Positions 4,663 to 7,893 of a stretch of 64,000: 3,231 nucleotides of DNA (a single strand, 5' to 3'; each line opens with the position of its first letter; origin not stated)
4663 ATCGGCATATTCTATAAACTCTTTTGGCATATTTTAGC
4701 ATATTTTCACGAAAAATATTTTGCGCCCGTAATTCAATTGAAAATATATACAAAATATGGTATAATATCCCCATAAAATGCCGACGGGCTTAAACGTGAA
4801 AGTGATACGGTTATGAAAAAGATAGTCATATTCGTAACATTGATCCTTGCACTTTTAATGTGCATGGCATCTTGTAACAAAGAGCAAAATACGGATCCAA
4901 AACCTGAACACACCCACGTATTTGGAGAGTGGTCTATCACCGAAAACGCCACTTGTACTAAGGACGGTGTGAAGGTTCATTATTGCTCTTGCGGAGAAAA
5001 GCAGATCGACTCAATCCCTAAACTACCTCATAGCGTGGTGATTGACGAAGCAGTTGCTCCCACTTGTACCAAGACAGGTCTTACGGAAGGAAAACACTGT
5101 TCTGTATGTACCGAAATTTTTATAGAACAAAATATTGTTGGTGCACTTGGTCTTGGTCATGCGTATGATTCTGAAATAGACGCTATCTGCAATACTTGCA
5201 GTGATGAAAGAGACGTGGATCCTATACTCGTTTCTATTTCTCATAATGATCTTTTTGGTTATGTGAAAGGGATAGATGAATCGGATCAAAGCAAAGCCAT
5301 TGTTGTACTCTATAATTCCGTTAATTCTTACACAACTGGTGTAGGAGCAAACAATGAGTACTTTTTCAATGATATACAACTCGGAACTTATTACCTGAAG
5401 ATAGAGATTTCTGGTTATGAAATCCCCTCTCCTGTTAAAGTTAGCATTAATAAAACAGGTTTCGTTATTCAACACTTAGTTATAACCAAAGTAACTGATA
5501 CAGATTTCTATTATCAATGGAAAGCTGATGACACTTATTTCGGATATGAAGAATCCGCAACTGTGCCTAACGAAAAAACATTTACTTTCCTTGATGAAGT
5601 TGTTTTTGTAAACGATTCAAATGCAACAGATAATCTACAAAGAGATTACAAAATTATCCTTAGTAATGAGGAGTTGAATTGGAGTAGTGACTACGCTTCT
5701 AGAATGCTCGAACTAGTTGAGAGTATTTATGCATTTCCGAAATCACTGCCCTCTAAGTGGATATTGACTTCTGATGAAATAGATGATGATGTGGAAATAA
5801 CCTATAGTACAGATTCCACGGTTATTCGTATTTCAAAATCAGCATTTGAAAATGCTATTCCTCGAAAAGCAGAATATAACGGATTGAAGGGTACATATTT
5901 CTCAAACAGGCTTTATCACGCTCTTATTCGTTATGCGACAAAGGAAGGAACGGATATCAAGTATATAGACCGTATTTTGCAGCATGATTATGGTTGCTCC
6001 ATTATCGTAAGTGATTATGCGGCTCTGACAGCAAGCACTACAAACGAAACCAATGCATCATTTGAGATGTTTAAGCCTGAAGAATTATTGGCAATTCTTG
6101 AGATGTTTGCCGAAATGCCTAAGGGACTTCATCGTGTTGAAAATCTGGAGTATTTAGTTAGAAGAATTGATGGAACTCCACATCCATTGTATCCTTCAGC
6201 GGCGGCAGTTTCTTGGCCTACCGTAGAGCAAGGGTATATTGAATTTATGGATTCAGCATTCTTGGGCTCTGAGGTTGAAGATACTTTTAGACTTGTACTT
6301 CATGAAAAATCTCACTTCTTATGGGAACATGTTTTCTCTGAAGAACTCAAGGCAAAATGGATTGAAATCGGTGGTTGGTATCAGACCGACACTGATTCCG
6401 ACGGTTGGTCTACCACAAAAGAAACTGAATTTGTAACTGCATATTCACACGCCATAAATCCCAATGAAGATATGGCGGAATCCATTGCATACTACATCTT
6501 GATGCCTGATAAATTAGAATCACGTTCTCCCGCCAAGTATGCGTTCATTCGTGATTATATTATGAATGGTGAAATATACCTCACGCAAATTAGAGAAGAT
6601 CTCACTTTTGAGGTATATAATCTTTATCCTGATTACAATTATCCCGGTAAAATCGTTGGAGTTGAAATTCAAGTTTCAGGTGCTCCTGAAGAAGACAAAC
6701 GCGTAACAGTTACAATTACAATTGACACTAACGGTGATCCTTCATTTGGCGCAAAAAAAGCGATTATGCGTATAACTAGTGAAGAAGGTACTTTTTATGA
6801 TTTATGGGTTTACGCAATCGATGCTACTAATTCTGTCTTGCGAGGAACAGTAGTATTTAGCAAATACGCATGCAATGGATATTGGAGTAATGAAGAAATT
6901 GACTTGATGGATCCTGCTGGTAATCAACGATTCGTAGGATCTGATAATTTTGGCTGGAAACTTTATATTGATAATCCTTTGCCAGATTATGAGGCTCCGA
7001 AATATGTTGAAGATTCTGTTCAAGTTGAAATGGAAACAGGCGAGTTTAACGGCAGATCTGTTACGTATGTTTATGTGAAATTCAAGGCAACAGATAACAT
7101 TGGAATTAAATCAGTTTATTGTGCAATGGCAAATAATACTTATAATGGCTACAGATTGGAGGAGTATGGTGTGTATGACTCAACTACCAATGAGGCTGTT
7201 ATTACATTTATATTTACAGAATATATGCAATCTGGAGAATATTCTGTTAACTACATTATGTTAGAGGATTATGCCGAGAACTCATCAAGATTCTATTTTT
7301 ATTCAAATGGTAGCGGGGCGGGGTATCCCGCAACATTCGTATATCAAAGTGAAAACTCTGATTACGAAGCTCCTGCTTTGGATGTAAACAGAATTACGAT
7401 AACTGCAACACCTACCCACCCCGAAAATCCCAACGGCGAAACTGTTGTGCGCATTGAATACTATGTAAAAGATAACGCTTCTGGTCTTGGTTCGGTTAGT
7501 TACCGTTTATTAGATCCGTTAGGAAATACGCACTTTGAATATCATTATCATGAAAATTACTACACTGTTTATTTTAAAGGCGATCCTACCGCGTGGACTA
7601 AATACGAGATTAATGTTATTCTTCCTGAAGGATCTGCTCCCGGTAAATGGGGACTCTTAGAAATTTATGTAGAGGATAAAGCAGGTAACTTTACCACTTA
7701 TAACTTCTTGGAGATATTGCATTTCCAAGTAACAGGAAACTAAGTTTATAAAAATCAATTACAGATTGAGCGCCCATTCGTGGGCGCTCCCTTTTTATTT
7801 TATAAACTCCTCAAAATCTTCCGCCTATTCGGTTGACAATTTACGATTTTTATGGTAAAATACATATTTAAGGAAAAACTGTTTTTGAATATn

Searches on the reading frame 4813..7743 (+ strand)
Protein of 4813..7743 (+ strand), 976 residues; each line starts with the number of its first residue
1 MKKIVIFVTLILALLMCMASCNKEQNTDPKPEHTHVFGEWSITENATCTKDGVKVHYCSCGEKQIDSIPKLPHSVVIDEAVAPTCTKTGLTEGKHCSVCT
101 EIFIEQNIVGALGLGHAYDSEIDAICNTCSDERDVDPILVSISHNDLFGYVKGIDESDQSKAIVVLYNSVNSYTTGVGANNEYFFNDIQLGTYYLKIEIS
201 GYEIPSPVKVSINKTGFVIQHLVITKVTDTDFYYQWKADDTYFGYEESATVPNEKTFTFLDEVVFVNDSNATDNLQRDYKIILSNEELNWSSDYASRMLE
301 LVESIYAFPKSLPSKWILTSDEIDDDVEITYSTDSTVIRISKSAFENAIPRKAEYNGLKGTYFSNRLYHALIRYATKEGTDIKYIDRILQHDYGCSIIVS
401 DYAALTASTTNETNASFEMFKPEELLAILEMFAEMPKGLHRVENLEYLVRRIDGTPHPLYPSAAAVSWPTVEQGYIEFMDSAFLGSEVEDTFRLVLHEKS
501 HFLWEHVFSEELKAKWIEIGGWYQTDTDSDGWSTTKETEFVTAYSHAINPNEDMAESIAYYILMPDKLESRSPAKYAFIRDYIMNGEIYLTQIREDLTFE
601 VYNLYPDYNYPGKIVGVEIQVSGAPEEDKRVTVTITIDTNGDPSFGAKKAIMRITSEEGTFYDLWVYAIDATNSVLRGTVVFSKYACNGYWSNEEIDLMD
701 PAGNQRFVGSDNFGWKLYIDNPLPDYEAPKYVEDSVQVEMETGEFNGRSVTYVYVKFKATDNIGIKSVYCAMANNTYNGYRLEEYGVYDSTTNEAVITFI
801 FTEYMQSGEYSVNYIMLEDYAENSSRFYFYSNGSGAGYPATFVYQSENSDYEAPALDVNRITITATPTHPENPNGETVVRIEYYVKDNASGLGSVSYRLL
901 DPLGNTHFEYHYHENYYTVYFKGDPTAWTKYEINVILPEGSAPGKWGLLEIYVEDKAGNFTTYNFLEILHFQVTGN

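Call 3: search_protein_families(library=pfam, proteins=[window:4813-7743:+], max_evalue=0.01)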
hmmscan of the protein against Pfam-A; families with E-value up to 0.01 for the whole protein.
window:4813-7743:+ (976 aa): 2 families
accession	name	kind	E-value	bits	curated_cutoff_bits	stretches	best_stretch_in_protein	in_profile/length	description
PF15887.11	Peptidase_Mx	-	0.0011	19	27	1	497-575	92-177/236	Putative zinc-binding metallo-peptidase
PF09430.16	EMC7_beta-sandw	-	0.005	17.5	26.6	0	158-216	6-63/122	ER membrane protein complex subunit 7, beta-sandwich domain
